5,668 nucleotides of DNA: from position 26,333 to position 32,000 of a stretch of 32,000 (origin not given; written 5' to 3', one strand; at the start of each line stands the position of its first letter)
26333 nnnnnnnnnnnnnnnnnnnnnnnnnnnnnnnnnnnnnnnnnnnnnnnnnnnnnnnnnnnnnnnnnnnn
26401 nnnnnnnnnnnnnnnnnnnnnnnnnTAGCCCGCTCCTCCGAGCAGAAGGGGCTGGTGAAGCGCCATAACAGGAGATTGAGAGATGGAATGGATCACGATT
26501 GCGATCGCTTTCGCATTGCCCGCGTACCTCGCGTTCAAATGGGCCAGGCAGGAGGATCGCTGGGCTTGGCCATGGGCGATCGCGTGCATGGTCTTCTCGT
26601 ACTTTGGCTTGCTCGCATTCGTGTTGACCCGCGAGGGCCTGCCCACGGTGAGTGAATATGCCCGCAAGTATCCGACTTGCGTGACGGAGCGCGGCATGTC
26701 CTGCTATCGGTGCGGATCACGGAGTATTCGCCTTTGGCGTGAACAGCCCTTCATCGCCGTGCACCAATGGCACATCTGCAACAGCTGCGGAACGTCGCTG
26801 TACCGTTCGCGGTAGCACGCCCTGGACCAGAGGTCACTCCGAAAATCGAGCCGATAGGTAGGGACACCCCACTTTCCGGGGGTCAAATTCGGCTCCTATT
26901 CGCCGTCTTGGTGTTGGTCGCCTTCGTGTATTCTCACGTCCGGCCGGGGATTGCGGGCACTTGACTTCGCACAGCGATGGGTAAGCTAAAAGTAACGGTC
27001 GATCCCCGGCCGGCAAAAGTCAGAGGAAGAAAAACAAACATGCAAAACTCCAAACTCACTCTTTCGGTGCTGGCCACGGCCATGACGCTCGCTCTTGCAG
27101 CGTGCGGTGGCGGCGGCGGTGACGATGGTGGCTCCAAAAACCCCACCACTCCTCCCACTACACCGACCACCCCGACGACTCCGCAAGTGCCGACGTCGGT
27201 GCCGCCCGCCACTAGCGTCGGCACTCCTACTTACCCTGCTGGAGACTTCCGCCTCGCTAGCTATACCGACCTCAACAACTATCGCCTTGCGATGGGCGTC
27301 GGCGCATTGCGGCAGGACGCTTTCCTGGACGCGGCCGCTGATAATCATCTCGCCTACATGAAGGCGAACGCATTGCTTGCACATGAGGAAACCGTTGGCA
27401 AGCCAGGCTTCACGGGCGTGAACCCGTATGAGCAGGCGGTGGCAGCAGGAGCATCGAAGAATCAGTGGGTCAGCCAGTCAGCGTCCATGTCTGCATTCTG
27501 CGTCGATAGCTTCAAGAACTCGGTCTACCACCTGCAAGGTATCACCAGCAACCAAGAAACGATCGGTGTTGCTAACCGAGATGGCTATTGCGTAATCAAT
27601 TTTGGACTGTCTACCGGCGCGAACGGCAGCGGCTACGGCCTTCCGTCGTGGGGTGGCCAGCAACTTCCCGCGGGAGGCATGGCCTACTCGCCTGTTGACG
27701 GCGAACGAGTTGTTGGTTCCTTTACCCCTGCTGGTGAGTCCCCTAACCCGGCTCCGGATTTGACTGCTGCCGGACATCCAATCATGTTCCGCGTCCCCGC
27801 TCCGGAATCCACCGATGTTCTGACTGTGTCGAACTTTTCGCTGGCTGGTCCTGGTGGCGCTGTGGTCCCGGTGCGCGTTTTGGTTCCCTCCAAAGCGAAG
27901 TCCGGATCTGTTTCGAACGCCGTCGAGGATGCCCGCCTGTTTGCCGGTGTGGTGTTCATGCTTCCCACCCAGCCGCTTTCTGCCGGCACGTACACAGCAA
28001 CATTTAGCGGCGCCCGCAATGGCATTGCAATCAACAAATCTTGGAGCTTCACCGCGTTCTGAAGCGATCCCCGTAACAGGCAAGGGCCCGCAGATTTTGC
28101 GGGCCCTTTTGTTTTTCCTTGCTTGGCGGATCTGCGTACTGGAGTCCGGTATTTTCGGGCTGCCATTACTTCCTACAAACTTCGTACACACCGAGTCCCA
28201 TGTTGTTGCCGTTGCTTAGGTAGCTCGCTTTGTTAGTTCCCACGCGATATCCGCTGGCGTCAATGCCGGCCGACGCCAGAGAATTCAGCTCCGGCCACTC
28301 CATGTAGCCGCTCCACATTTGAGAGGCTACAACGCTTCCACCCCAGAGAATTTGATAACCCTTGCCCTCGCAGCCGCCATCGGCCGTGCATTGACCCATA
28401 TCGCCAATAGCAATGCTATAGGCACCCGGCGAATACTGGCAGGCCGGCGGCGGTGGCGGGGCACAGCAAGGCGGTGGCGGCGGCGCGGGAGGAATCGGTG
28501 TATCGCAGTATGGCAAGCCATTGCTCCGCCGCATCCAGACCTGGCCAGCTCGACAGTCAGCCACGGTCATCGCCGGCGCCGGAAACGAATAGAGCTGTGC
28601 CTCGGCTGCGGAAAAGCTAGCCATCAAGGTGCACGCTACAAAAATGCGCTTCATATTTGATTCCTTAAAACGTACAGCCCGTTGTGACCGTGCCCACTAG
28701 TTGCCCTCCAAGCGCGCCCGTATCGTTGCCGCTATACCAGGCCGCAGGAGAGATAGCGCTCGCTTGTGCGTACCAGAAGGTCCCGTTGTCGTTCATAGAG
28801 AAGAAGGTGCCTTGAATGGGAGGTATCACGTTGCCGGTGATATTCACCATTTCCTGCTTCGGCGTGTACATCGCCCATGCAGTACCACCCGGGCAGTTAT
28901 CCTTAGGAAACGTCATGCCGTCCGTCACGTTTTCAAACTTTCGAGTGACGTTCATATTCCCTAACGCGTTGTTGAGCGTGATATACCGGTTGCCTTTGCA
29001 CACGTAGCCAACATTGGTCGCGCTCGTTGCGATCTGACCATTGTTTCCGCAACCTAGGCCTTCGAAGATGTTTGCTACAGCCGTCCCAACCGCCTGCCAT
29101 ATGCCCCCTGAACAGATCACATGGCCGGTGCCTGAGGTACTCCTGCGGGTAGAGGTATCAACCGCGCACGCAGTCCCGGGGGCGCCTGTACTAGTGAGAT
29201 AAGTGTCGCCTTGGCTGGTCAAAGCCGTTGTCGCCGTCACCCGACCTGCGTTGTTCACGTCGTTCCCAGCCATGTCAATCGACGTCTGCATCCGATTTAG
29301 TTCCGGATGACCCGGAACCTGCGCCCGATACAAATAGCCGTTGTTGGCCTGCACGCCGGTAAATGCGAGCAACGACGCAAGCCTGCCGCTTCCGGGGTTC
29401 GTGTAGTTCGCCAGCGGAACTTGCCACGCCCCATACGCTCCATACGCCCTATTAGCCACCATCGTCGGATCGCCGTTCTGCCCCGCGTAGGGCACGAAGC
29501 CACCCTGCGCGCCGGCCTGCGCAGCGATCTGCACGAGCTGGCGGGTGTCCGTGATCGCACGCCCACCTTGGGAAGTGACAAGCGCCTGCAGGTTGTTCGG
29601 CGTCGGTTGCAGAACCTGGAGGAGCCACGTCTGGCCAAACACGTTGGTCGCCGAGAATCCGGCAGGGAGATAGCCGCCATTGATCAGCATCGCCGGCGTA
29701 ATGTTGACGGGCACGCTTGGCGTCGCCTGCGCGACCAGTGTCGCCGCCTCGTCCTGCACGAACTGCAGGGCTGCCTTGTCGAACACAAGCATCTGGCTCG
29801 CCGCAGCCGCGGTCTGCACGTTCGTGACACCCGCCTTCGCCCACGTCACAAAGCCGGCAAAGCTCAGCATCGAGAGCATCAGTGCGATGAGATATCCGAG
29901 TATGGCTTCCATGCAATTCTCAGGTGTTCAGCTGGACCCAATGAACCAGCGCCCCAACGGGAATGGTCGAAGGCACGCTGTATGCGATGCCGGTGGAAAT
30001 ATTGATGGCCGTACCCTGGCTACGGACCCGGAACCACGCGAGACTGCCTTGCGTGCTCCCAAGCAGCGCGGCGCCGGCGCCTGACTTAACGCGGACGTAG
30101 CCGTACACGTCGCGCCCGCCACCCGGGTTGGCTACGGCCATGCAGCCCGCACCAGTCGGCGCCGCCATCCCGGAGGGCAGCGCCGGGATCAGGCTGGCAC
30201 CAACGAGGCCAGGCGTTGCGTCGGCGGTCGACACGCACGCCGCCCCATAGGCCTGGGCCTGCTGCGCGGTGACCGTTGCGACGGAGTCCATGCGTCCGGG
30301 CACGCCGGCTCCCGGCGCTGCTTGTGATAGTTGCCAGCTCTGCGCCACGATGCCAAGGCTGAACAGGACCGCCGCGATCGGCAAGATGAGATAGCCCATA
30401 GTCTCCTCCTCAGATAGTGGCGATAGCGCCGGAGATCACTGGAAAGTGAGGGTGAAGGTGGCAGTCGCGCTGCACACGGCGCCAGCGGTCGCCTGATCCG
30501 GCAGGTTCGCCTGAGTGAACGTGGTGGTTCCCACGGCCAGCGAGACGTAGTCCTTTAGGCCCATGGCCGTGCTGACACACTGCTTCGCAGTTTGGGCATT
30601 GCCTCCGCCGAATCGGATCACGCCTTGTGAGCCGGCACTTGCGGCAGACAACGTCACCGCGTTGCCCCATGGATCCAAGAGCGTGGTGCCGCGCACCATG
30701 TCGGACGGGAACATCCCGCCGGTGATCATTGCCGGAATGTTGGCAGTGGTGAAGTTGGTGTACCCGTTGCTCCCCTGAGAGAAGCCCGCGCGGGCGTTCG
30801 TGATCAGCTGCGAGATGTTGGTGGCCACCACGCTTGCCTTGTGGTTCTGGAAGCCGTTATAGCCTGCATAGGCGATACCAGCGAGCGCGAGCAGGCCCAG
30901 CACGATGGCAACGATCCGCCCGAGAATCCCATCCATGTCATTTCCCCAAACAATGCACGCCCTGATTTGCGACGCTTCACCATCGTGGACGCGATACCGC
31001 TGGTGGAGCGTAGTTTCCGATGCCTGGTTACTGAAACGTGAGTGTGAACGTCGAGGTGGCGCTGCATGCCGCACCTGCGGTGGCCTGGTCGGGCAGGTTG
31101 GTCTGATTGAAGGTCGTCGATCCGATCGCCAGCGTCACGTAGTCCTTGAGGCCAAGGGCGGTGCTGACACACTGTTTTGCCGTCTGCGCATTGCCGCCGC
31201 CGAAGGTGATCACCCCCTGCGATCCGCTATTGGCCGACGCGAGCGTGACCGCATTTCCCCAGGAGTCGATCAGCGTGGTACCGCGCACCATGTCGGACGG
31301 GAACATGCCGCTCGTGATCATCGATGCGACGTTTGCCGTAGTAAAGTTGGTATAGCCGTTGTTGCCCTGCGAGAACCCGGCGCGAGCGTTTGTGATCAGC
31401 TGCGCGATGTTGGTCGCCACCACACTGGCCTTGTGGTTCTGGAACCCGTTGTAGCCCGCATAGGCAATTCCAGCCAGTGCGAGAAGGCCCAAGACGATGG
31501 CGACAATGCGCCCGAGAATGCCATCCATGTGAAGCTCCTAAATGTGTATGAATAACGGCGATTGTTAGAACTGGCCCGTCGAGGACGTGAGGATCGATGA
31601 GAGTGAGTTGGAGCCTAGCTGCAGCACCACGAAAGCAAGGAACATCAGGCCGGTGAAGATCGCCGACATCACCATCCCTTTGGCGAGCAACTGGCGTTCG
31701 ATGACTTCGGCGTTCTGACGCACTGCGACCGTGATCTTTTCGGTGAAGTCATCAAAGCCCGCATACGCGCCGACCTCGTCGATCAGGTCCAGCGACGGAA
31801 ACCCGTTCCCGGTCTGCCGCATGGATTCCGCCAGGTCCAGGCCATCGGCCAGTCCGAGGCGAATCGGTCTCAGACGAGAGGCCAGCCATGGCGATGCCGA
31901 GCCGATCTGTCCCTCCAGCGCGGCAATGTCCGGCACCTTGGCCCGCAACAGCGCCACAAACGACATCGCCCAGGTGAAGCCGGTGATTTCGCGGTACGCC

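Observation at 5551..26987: One promoter-like motif, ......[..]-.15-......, precedes all five + strand operons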

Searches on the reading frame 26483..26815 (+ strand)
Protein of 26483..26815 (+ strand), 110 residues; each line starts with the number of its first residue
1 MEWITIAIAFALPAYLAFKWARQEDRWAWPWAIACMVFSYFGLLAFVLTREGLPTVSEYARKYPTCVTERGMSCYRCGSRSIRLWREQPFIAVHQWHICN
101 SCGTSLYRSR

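Call 72: search_protein_families(library=ncbifam, proteins=[window:26483-26815:+], max_evalue=1)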
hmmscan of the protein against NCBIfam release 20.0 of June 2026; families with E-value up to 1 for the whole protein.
window:26483-26815:+ (110 aa): 1 family
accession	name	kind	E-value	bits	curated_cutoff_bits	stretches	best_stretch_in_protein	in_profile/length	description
TIGR00353.1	nrfE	subfamily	0.22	10.3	569.05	1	5-43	132-170/578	heme lyase CcmF/NrfE family subunit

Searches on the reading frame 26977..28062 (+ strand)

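Call 9: search_protein_families(library=pfam, proteins=[window:26977-28062:+], max_evalue=0.01)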
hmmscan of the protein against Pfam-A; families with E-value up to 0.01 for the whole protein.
window:26977-28062:+ (361 aa): 2 families
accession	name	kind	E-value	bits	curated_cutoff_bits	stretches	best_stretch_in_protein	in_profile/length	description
PF00188.32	CAP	-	3e-05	25.3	21.1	1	99-192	4-94/117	Cysteine-rich secretory protein family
PF11106.13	YjbE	-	0.00031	21.4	27.9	1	27-59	45-77/79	Exopolysaccharide production protein YjbE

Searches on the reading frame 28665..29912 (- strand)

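Call 10: search_protein_families(library=pfam, proteins=[window:28665-29912:-], max_evalue=0.01)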
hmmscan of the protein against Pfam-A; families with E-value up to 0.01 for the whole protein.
window:28665-29912:- (415 aa): 1 family
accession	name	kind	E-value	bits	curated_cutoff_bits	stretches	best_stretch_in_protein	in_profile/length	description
PF04917.17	Shufflon_N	-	5.3e-35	121.9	27.5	1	32-234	6-205/324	Bacterial shufflon protein, N-terminal constant region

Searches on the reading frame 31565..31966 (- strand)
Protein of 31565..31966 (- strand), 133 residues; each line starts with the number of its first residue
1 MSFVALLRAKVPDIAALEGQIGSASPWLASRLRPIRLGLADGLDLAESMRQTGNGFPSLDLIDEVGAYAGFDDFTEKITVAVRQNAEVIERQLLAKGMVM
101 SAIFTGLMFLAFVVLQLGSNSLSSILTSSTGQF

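Call 10: search_protein_families(library=pfam, proteins=[window:31565-31966:-], max_evalue=0.01)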
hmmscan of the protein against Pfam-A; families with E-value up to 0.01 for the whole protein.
window:31565-31966:- (133 aa): 1 family
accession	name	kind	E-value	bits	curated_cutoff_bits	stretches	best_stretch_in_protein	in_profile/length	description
PF00482.28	T2SSF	-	2.8e-05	24.5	25.2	1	3-115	5-121/125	Type II secretion system (T2SS), protein F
